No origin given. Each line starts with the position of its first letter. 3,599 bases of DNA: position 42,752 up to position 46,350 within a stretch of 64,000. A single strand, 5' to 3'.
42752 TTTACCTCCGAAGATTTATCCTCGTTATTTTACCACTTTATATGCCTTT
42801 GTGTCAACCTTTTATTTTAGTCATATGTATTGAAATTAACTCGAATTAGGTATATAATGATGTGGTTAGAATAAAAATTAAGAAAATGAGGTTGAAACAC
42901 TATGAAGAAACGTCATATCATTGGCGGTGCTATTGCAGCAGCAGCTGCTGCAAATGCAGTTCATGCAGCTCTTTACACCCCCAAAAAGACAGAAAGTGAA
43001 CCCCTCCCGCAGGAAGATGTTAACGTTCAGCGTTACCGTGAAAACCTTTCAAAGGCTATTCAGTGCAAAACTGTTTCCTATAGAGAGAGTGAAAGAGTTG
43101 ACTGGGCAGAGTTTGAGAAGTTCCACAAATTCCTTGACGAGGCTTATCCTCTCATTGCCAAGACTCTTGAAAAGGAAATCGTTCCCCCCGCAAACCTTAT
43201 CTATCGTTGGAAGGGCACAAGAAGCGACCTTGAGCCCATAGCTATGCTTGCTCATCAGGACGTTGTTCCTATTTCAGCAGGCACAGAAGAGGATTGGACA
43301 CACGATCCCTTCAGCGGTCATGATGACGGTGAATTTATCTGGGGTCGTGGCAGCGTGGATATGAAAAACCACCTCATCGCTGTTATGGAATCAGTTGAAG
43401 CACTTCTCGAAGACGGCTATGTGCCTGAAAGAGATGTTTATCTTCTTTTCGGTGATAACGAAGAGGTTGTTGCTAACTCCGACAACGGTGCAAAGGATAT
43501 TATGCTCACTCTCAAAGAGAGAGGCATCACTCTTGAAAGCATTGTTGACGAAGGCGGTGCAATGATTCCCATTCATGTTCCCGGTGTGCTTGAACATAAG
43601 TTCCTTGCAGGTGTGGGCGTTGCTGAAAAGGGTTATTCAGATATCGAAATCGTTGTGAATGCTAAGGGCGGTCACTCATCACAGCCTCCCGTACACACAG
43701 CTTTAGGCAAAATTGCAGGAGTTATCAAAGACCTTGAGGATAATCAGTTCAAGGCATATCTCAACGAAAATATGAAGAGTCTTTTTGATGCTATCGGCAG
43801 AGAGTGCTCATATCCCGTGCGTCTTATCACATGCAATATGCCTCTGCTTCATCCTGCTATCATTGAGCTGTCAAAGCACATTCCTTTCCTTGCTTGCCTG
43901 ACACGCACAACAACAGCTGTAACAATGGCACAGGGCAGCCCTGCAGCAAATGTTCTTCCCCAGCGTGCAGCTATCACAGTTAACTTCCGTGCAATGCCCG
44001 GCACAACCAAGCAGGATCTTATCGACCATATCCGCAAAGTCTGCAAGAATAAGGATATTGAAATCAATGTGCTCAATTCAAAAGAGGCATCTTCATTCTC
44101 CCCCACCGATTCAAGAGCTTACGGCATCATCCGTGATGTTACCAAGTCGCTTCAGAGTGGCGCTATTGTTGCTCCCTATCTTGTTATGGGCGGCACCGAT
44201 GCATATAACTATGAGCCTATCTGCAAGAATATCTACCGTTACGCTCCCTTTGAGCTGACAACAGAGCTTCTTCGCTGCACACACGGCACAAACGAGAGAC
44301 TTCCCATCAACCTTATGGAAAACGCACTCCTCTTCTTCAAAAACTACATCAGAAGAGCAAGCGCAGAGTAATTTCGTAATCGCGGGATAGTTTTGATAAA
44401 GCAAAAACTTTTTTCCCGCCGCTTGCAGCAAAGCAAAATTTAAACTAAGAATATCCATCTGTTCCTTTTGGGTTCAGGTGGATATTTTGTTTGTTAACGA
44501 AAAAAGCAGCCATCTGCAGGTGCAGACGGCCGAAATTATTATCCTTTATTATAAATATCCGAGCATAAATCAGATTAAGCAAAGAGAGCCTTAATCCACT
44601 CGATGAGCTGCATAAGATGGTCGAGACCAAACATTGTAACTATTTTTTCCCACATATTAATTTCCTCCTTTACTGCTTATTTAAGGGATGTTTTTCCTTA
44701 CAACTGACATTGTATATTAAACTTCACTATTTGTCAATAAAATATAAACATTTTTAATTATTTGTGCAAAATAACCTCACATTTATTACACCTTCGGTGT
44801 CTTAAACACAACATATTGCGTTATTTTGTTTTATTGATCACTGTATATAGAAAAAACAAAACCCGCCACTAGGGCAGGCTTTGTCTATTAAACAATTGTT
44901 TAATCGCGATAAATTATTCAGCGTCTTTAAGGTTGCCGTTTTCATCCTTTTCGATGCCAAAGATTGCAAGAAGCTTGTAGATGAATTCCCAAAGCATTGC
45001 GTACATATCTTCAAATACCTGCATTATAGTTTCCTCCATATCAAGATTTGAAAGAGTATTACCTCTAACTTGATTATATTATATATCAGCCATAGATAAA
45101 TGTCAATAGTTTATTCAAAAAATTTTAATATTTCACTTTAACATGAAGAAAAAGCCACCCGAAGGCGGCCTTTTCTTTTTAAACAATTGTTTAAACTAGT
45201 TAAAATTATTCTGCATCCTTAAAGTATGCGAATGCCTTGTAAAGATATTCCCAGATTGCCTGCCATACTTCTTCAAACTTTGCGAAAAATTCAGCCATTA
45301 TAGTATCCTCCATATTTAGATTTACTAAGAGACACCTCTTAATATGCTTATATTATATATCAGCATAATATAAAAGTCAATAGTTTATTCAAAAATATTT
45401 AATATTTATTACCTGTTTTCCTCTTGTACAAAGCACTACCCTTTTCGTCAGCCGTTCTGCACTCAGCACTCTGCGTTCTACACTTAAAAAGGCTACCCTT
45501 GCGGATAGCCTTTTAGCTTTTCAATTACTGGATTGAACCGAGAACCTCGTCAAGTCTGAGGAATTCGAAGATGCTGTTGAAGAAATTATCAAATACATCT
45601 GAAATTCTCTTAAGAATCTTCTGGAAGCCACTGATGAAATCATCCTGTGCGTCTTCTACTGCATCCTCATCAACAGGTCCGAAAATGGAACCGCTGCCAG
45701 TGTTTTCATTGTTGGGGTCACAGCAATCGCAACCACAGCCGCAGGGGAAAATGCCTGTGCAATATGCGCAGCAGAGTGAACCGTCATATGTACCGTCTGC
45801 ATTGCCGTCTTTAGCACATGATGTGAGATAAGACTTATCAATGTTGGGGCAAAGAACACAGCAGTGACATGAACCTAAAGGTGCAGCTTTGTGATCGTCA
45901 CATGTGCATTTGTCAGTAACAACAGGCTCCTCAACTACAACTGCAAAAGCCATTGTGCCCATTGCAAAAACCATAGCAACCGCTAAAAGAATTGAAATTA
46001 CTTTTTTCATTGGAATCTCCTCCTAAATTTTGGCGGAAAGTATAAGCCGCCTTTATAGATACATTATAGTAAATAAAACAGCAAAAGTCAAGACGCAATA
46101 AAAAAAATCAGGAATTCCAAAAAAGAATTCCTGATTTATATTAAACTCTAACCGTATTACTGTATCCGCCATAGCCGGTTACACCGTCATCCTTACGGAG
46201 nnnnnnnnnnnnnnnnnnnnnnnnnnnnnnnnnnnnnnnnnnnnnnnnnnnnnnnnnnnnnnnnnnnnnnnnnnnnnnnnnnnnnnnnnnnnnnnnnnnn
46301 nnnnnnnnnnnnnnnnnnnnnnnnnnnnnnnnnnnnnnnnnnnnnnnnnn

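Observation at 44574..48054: Locus architecture: wall-hydrolase-like protein, Cys-rich secreted protein and three peptide cassettes form a co-oriented accessory island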

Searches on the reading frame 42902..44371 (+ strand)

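Call 3: search_protein_families(library=pfam, proteins=[window:42902-44371:+], max_evalue=0.1)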
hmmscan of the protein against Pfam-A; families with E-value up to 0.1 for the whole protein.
window:42902-44371:+ (489 aa): 3 families
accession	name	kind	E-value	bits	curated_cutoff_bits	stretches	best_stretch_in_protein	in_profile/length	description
PF01546.33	Peptidase_M20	-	7.1e-23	82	24.6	1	116-484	3-205/206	Peptidase family M20/M25/M40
PF07687.19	M20_dimer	-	2.4e-12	47.2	21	1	240-386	1-104/107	Peptidase dimerisation domain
PF04389.22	Peptidase_M28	-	0.019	15.1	21.3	1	98-189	1-68/193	Peptidase family M28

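Call 5: search_protein_families(library=ncbifam, proteins=[window:42902-44371:+], max_evalue=0.1)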
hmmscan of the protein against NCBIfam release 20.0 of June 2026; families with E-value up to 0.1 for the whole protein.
window:42902-44371:+ (489 aa): 51 families (the best 25 are shown)
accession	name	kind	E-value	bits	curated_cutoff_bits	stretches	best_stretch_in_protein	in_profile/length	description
NF006113.0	PRK08262.1-4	equivalog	2.5e-100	336.6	503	1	11-488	27-507/510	M20 family peptidase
NF006111.0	PRK08262.1-1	equivalog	1.6e-93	314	825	1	10-485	18-490/493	M20 family peptidase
NF006112.0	PRK08262.1-3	equivalog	1.3e-90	304.3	510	1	34-487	42-490/492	M20 family peptidase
NF006596.0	PRK09133.1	subfamily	7.5e-60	202.8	349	1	19-487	14-471/474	hypothetical protein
NF005913.0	PRK07906.1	subfamily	3.6e-51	174.2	382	1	96-473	67-429/442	hypothetical protein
NF009557.0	PRK13009.1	equivalog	8.1e-25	87.7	284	2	101-213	52-158/377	succinyl-diaminopimelate desuccinylase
TIGR01880.1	Ac-peptdase-euk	subfamily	4.1e-22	78.4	338.6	1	87-465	48-377/401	N-acyl-aliphatic-L-amino acid amidohydrolase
NF006399.0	PRK08651.1-2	equivalog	7.3e-22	77.9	381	1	98-484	56-402/405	succinyl-diaminopimelate desuccinylase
NF006365.0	PRK08588.1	subfamily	1.8e-21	76.9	289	1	113-437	67-335/383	succinyl-diaminopimelate desuccinylase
TIGR01910.1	DapE-ArgE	subfamily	7.3e-21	74.8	217.6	2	111-286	65-220/373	ArgE/DapE family deacylase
NF005710.0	PRK07522.1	subfamily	9.4e-20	71.1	412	2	113-296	72-234/391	acetylornithine deacetylase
TIGR01246.1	dapE_proteo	equivalog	1.9e-18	66.6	361.8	2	107-212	52-153/370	succinyl-diaminopimelate desuccinylase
NF010589.0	PRK13983.1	equivalog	2.7e-18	66.1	333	2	97-263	73-223/409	M20 family metallo-hydrolase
NF009555.0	PRK13004.1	equivalog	1.5e-17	63.6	321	2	111-181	70-138/399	YgeY family selenium metabolism-linked hydrolase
TIGR01900.1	dapE-gram_pos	equivalog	2.6e-17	62.8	304.2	2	111-201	58-136/351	succinyl-diaminopimelate desuccinylase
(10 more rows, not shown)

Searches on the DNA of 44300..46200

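Call 74: search_rna_families(source=window, start=44300, end=46200, threshold=evalue, max_evalue=1)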
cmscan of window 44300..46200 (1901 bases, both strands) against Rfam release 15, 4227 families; matches with E-value up to 1: 9.
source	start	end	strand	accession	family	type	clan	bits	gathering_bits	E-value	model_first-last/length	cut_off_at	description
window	45483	45599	-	RF01859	Phe_leader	Cis-reg; leader;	-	27.7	55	0.057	1-125/125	no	Phenylalanine leader peptide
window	44850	44915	-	RF02064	STnc370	Gene; sRNA;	-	27.6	54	0.52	1-71/71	no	Enterobacterial sRNA STnc370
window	45565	45661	+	RF00580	SNORD91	Gene; snRNA; snoRNA; CD-box;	-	26.4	51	0.074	1-95/95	no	Small nucleolar RNA SNORD91 family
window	46100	46139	+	RF04352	Plastid-psbA-4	Cis-reg;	CL00153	25.8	56.8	0.12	1-61/61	no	Plastid-psbA-4 3UTR RNA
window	45145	45210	-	RF01859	Phe_leader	Cis-reg; leader;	-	22.3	55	0.89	1-125/125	no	Phenylalanine leader peptide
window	45145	45353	-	RF02376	antisense_SR1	Gene; sRNA;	-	22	45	0.14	1-210/210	no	SR1 sRNA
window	45129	45204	-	RF02621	BSnc120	Gene; sRNA;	-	21.9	114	0.066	1-88/88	no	Brucella sRNA 120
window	44858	44917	-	RF00624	P9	Gene;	-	19.5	43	0.33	1-74/74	no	Pseudomonas sRNA P9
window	44854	44921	-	RF00512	Leu_leader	Cis-reg; leader;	-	18.5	50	0.98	1-148/148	no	Leucine operon leader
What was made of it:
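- No Rfam match (call 74).
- Tried and rejected: Rfam on the array had no hit above any gathering score (call 74).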
